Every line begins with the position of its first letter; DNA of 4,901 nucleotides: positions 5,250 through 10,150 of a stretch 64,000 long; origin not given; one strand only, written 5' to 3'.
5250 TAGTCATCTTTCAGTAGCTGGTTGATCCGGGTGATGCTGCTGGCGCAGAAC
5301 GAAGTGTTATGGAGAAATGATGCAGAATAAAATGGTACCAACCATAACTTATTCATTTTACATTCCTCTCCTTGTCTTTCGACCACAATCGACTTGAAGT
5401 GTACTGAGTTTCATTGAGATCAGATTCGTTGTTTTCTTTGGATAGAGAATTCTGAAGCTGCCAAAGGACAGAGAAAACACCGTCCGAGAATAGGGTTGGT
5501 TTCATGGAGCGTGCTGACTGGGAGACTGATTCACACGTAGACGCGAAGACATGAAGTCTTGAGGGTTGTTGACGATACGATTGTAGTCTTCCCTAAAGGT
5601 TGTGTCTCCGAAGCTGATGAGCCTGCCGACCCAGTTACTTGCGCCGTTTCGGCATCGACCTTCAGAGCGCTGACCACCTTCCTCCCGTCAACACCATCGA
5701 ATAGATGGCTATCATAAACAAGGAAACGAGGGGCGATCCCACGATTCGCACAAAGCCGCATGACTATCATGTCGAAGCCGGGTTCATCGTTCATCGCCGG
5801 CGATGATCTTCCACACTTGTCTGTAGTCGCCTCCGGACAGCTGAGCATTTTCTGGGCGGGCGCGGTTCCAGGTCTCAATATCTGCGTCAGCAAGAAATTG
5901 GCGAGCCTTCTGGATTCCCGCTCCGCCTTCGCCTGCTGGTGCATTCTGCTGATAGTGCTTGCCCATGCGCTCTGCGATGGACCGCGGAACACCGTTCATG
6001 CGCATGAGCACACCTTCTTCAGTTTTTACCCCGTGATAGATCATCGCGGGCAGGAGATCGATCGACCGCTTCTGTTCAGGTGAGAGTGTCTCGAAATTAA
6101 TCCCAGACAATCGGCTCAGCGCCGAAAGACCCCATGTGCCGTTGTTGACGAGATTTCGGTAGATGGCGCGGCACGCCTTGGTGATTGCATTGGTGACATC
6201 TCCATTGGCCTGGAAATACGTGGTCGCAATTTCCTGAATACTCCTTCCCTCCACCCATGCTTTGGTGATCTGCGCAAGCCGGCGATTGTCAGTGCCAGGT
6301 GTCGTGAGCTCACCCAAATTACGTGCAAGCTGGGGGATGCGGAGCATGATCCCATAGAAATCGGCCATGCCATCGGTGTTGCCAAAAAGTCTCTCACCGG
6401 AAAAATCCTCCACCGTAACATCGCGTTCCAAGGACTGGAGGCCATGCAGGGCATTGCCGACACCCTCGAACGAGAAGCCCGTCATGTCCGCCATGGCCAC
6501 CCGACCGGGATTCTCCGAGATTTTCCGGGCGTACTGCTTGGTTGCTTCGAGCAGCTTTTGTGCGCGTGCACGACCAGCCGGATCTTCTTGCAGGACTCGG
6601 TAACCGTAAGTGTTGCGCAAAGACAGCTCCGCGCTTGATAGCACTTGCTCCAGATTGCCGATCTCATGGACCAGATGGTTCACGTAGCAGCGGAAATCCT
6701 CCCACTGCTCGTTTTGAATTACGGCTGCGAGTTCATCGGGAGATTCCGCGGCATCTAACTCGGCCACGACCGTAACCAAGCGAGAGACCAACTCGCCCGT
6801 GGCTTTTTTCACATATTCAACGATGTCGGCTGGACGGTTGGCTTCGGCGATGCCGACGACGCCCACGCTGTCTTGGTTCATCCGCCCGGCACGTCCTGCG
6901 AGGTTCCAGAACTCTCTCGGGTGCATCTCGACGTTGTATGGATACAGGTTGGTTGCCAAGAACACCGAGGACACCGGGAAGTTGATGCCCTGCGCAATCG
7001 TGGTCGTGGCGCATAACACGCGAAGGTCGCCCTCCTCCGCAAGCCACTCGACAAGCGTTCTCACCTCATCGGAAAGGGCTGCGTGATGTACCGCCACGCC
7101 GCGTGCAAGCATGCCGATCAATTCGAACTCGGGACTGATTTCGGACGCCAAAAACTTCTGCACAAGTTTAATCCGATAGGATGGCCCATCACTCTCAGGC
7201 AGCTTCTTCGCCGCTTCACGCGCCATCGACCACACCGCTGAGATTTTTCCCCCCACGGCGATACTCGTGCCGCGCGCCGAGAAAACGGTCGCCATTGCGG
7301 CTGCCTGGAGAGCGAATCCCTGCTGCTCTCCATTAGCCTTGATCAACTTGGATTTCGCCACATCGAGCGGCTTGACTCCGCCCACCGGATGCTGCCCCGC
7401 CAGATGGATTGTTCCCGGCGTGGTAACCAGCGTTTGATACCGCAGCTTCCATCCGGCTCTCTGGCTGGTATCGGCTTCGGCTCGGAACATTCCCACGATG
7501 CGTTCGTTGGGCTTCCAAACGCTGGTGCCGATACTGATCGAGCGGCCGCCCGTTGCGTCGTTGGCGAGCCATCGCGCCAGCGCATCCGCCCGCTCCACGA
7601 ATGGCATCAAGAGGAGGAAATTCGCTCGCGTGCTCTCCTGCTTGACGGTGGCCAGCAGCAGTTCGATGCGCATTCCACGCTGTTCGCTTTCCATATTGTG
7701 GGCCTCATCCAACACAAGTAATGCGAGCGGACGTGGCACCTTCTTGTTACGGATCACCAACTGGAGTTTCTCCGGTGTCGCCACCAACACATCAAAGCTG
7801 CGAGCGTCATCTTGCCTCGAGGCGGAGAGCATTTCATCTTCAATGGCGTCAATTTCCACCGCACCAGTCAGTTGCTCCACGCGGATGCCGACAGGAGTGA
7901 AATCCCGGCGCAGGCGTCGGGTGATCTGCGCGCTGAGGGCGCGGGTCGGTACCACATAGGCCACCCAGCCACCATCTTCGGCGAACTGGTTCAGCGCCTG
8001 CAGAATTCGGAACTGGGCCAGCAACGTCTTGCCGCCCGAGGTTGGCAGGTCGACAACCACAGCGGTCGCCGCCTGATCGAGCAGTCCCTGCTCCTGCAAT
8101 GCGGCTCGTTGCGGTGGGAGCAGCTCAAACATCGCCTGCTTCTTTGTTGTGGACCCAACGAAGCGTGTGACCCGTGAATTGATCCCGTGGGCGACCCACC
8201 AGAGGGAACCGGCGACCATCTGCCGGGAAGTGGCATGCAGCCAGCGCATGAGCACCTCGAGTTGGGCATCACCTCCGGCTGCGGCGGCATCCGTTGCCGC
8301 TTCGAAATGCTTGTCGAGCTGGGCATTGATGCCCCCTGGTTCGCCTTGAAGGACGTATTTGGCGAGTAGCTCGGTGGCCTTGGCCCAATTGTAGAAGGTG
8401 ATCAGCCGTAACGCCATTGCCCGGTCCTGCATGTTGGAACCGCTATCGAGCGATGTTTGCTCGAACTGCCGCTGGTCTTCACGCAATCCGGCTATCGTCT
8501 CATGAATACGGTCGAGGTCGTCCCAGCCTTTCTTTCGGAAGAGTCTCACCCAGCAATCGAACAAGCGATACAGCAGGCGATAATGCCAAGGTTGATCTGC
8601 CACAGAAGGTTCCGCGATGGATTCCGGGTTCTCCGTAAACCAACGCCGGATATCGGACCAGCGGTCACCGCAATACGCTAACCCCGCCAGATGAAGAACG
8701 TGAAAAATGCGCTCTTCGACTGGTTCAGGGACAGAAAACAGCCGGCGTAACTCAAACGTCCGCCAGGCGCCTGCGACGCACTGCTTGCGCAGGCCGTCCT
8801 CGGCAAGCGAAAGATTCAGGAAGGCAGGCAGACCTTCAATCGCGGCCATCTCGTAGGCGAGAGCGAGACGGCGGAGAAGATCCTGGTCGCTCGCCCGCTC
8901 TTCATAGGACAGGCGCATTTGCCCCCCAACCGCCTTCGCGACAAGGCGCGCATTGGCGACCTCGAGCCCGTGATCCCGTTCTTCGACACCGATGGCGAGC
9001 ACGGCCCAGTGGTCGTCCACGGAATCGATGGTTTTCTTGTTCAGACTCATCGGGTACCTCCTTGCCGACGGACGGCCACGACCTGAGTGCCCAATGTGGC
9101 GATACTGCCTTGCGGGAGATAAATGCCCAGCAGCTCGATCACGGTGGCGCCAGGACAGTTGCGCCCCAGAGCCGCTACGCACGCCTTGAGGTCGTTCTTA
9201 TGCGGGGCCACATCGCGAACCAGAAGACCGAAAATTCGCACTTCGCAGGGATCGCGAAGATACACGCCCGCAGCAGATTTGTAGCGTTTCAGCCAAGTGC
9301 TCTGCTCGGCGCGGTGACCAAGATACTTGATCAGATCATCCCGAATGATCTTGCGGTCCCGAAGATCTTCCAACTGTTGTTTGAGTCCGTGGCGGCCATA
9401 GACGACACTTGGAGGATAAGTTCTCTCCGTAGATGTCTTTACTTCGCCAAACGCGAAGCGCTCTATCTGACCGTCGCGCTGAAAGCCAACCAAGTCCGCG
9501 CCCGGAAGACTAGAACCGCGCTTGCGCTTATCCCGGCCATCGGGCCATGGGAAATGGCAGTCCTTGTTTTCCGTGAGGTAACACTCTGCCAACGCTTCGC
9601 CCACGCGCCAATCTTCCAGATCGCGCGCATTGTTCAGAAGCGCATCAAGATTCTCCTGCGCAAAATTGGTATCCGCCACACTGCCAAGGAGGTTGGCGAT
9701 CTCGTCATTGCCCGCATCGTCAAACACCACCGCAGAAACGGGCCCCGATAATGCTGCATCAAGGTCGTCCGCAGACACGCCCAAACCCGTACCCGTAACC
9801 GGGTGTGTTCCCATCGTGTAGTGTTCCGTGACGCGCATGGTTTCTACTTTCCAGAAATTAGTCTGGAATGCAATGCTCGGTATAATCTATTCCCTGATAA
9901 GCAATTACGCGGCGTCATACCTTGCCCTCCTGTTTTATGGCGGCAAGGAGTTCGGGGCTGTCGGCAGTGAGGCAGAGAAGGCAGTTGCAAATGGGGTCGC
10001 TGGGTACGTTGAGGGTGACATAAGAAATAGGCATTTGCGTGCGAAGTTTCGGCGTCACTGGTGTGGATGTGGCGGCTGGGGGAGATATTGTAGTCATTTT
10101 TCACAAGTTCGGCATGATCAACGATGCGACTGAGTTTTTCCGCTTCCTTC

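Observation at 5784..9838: Translationally coupled PD-(D/E)xK nuclease and 1088-aa Ski2-like helicase: candidate novel or divergent Hachiman-like defence system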

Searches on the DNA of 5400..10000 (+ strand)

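Call 14: search_dna_similar(query=window:5400-10000:+, collection=plasmids, mode=near)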
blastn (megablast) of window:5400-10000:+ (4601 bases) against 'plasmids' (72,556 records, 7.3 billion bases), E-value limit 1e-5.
No match.

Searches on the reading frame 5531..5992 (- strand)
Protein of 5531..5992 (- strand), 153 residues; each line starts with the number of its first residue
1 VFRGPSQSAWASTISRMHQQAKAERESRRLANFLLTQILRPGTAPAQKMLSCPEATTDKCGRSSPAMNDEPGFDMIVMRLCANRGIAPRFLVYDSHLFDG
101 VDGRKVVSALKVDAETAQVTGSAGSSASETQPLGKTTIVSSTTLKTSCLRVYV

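Call 6: search_protein_families(library=pfam, proteins=[window:5531-5992:-], max_evalue=0.01)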
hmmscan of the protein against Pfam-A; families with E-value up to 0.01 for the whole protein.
window:5531-5992:- (153 aa): 1 family
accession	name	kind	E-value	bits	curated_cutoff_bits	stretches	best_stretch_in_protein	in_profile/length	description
PF10088.15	DUF2326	-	1.8e-09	37.8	28.7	1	73-118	45-90/141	Uncharacterised protein conserved in bacteria (DUF2326)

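Call 9: search_protein_families(library=ncbifam, proteins=[window:5531-5992:-], max_evalue=0.01)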
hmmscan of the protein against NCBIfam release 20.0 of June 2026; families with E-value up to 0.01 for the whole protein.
window:5531-5992:- (153 aa): 0 families
